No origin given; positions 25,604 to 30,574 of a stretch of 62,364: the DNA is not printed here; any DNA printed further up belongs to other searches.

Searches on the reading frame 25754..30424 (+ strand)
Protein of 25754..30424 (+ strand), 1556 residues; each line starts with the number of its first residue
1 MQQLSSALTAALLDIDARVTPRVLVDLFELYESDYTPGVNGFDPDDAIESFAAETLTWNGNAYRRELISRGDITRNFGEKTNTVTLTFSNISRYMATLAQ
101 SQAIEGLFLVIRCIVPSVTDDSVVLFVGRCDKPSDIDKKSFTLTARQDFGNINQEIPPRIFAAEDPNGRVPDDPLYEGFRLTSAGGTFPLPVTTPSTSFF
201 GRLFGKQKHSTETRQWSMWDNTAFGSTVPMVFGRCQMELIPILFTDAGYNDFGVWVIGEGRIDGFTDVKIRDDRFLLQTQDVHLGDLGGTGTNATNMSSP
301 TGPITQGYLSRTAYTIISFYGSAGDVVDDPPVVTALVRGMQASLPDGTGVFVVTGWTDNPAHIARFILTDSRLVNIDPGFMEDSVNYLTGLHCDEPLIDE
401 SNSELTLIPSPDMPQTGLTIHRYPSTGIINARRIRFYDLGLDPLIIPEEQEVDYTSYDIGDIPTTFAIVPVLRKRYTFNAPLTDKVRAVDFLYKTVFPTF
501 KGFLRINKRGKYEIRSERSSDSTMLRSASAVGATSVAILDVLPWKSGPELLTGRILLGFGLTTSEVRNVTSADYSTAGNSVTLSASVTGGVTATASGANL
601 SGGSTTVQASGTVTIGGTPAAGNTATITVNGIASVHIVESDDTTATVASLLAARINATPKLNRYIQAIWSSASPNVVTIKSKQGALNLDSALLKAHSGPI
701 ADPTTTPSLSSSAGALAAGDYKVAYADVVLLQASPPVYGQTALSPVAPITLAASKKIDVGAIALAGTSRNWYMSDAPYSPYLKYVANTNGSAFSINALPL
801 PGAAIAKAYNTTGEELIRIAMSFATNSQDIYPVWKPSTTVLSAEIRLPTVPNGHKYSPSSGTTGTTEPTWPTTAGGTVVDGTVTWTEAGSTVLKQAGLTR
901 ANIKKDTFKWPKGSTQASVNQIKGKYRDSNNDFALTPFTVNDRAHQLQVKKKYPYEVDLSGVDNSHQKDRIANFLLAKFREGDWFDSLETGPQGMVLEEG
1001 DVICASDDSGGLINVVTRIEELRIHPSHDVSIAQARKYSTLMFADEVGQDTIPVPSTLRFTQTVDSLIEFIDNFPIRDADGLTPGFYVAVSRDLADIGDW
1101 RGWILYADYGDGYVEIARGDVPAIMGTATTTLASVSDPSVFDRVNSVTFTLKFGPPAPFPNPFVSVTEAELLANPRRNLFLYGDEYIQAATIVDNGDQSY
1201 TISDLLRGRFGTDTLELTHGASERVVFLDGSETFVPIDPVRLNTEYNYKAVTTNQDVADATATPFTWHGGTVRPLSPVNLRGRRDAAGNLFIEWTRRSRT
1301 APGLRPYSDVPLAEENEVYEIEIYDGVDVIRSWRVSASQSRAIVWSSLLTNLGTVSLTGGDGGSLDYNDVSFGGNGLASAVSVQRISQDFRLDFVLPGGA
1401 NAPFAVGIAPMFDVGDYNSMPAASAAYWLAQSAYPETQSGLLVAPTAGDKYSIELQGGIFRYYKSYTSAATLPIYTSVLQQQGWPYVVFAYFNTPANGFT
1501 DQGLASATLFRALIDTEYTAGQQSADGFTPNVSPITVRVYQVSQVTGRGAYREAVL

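Call 9: search_protein_families(library=phrogs, proteins=[window:25754-30424:+])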
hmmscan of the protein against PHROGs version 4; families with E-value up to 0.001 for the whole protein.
window:25754-30424:+ (1556 aa): 3 families
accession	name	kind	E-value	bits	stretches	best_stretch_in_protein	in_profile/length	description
phrog_4271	-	tail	5.9e-51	174.3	2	951-1337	883-1262/1309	tail protein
phrog_20658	-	head and packaging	7.8e-07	30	1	833-888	134-190/211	head decoration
phrog_165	-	tail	1.3e-05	24.9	1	605-685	99-175/493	tail sheath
